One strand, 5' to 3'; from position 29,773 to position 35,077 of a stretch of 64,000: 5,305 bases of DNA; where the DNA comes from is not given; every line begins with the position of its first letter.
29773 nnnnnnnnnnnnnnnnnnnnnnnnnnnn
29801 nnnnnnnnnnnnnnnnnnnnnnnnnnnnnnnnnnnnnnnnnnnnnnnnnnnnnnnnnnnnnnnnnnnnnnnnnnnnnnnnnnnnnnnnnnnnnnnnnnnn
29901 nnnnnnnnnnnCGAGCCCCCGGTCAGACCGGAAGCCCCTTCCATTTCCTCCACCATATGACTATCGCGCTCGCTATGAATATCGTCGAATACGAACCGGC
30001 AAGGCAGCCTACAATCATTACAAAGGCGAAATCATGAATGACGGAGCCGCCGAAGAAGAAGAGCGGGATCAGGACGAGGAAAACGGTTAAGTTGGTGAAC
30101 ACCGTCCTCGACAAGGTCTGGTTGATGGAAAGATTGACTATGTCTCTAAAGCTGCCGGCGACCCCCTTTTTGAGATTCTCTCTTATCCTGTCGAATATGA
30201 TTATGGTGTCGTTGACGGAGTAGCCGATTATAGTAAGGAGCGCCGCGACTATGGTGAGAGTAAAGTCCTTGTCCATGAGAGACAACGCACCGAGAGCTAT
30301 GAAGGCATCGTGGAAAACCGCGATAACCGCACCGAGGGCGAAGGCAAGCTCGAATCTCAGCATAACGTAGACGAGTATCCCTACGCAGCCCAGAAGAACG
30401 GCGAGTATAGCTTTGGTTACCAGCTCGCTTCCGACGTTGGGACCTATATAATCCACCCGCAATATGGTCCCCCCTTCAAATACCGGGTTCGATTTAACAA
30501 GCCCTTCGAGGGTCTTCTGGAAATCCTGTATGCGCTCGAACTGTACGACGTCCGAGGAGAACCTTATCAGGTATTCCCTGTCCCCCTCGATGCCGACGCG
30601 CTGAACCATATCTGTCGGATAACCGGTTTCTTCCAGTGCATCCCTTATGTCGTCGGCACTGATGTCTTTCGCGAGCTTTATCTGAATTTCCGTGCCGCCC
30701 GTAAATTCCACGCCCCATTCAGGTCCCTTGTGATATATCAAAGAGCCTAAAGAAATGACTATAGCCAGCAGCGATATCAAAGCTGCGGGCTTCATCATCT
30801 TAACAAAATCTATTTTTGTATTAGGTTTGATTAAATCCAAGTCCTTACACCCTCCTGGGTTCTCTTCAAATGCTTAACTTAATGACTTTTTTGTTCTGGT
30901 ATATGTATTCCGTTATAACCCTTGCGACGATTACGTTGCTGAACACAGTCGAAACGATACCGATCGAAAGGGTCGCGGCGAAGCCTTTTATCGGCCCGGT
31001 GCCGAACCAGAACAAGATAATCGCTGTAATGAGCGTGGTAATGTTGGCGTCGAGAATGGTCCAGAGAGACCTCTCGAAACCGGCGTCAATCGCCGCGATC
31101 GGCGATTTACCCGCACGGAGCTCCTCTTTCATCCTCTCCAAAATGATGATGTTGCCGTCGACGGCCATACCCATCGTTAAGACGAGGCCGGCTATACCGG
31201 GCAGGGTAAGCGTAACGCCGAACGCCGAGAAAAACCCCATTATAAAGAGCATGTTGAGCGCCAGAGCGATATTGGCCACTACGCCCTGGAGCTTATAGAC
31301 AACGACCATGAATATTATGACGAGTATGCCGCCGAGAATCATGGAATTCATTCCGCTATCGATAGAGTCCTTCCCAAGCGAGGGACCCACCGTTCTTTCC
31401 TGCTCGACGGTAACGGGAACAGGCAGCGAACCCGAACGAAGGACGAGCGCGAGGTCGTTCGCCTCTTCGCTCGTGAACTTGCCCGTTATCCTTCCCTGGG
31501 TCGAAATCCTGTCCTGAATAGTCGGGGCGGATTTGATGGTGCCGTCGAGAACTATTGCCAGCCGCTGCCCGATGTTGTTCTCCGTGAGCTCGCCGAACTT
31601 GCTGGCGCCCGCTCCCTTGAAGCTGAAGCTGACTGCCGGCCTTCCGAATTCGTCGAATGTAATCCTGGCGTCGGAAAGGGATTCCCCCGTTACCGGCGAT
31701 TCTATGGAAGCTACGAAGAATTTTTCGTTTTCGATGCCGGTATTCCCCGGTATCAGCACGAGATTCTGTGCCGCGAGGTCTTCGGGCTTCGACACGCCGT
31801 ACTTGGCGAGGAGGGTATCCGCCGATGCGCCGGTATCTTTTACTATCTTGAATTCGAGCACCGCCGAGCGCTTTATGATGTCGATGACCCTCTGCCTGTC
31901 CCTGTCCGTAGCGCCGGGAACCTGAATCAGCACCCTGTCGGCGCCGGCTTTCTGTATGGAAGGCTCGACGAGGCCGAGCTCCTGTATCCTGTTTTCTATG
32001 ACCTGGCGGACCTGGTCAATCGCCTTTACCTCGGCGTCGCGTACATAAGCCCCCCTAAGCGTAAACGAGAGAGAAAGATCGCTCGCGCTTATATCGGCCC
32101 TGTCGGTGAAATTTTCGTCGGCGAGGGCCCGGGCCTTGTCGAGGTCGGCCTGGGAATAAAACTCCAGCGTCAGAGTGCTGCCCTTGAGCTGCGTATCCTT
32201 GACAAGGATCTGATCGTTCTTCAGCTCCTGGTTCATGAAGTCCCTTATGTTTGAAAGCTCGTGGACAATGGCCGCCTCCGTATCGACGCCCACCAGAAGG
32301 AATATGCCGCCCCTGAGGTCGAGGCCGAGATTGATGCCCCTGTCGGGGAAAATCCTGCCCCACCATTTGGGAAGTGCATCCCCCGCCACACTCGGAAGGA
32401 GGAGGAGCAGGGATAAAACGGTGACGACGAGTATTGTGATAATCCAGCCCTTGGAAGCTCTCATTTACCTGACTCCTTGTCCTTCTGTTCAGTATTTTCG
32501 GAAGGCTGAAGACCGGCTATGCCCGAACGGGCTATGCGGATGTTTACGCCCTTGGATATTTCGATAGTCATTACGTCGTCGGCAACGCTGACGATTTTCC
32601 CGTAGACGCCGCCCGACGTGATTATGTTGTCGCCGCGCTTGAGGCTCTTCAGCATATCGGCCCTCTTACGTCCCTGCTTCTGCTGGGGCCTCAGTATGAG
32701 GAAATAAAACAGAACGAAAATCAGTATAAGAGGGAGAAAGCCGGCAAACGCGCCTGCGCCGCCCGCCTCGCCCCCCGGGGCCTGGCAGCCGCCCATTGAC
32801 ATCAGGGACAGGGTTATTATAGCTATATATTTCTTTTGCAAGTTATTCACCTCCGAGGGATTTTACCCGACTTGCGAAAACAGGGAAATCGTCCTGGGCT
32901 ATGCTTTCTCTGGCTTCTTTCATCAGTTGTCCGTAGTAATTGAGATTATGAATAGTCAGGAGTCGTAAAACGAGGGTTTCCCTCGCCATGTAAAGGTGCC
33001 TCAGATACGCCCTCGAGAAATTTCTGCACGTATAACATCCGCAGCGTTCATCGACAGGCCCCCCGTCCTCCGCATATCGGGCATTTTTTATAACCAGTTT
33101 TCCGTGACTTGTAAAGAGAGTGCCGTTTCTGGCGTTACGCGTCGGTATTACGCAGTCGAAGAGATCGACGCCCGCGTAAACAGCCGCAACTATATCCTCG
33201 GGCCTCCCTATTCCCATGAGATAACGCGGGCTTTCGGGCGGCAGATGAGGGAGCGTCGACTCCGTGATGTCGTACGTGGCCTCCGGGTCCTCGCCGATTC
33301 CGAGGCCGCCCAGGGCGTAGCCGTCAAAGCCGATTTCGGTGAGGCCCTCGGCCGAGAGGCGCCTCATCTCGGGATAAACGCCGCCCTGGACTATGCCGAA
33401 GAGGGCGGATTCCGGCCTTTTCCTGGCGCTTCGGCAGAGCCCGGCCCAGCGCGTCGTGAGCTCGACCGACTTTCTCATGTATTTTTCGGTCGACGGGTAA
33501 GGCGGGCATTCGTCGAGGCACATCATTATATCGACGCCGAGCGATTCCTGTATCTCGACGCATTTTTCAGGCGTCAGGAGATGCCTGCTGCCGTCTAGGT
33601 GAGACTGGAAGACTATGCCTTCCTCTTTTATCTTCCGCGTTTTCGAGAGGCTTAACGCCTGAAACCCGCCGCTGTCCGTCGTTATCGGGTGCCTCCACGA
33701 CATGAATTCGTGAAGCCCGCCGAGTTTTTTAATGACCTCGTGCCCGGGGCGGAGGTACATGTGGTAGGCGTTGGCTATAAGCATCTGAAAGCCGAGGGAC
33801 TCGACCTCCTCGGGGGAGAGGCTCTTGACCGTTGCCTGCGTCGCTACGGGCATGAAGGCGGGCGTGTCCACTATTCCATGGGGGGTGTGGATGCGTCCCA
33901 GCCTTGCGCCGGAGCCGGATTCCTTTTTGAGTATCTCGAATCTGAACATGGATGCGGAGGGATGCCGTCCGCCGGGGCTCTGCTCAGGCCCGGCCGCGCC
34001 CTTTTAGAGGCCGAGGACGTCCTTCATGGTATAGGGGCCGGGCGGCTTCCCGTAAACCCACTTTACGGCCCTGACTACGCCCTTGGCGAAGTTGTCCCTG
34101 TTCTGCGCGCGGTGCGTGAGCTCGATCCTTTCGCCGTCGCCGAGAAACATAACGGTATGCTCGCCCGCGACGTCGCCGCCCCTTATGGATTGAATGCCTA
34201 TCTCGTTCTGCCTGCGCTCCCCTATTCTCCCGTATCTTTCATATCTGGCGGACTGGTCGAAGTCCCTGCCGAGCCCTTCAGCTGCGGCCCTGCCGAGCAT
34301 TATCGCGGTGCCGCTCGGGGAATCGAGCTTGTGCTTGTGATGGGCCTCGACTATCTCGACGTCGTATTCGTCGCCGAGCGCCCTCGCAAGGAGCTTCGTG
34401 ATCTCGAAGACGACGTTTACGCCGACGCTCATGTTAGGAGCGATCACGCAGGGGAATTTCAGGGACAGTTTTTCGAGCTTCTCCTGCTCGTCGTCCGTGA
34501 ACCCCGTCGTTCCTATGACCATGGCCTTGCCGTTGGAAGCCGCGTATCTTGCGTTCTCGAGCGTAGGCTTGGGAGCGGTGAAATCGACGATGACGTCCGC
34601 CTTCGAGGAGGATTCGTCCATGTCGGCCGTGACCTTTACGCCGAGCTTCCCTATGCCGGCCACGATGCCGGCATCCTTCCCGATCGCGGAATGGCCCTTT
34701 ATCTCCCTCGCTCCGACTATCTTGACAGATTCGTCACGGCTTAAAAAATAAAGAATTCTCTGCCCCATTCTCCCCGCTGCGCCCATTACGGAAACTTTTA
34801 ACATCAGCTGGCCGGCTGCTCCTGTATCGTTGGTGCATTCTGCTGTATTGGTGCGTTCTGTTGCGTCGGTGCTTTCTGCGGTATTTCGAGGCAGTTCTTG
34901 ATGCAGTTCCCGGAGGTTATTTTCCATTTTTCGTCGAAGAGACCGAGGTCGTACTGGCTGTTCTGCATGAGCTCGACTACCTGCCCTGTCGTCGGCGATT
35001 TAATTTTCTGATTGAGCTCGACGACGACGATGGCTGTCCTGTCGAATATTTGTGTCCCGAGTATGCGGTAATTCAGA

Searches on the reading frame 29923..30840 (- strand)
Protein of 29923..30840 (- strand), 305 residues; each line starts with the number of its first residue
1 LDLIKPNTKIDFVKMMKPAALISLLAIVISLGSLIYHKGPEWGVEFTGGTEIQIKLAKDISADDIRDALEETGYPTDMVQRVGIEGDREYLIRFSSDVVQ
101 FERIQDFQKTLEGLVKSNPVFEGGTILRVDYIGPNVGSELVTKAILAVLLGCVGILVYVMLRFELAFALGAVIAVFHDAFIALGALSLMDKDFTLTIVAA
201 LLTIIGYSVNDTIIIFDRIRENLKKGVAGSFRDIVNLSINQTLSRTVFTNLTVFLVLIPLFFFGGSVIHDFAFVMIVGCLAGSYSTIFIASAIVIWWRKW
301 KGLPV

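Call 12: search_protein_families(library=pfam, proteins=[window:29923-30840:-], max_evalue=0.001)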
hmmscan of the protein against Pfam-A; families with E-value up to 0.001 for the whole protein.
window:29923-30840:- (305 aa): 2 families
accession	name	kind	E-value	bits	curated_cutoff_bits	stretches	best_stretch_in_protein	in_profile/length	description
PF02355.23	SecD_SecF_C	-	6.5e-67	225.1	20.5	1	125-299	14-188/189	Protein export membrane protein SecD/SecF, C-terminal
PF07549.19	Sec_GG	-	1.2e-06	28.3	20.3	1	35-58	3-26/28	SecD/SecF GG Motif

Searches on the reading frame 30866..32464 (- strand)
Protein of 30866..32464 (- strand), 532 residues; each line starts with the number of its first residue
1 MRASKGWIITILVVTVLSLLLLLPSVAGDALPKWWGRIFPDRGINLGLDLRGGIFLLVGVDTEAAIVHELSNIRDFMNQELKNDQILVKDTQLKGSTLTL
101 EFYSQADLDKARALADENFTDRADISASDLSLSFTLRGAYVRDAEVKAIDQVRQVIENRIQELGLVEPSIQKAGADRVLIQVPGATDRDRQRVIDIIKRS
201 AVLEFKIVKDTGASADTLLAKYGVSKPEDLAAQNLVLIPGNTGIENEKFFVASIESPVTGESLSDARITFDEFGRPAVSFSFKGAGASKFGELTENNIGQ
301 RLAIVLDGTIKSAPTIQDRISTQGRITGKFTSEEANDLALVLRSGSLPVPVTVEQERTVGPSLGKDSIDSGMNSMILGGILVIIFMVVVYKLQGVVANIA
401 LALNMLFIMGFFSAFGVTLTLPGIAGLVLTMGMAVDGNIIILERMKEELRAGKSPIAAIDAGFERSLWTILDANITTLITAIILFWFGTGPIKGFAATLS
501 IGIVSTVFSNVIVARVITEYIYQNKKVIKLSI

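Call 12: search_protein_families(library=pfam, proteins=[window:30866-32464:-], max_evalue=0.001)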
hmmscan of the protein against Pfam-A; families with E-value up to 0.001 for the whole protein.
window:30866-32464:- (532 aa): 5 families
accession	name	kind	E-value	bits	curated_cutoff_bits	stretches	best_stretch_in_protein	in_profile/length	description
PF22599.2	SecDF_P1_head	-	5.1e-35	120.3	27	1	250-349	13-114/114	SecDF, P1 head subdomain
PF02355.23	SecD_SecF_C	-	7.3e-20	71.6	20.5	1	353-521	15-186/189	Protein export membrane protein SecD/SecF, C-terminal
PF21760.3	SecD_1st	-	4.8e-18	64.8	27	1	149-210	1-60/60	Protein translocase subunit SecDF, P1 domain, N-terminal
PF03176.21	MMPL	-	3.8e-05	23.2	20.5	1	381-509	160-290/333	MMPL family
PF00873.25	ACR_tran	-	8.9e-05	20.8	28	1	366-514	328-478/1021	AcrB/AcrD/AcrF family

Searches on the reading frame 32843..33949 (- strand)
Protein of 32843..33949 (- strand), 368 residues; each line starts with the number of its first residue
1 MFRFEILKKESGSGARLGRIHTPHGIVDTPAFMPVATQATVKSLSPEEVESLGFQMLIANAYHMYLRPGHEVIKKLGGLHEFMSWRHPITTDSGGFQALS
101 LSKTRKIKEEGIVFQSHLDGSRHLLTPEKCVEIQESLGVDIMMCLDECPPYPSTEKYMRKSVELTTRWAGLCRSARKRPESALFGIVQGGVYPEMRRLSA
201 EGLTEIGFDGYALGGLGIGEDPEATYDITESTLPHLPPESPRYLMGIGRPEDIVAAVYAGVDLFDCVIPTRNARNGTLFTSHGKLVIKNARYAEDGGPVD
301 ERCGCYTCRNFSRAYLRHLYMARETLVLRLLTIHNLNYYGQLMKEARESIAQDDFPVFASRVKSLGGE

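Call 12: search_protein_families(library=pfam, proteins=[window:32843-33949:-], max_evalue=0.001)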
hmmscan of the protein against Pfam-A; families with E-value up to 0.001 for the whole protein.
window:32843-33949:- (368 aa): 1 family
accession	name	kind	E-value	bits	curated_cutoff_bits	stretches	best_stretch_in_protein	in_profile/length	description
PF01702.25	TGT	-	4.9e-156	519.7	26.3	1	14-361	2-350/357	Queuine tRNA-ribosyltransferase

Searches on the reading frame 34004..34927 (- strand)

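Call 12: search_protein_families(library=pfam, proteins=[window:34004-34927:-], max_evalue=0.001)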
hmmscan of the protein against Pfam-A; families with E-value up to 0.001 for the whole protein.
window:34004-34927:- (307 aa): 2 families
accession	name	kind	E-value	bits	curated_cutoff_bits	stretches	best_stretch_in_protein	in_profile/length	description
PF05173.19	DapB_C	-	3.6e-46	156.6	27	1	169-305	1-121/121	Dihydrodipicolinate reductase, C-terminus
PF01113.26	DapB_N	-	7.7e-39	133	25.6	1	44-166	2-124/124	Dihydrodipicolinate reductase, N-terminus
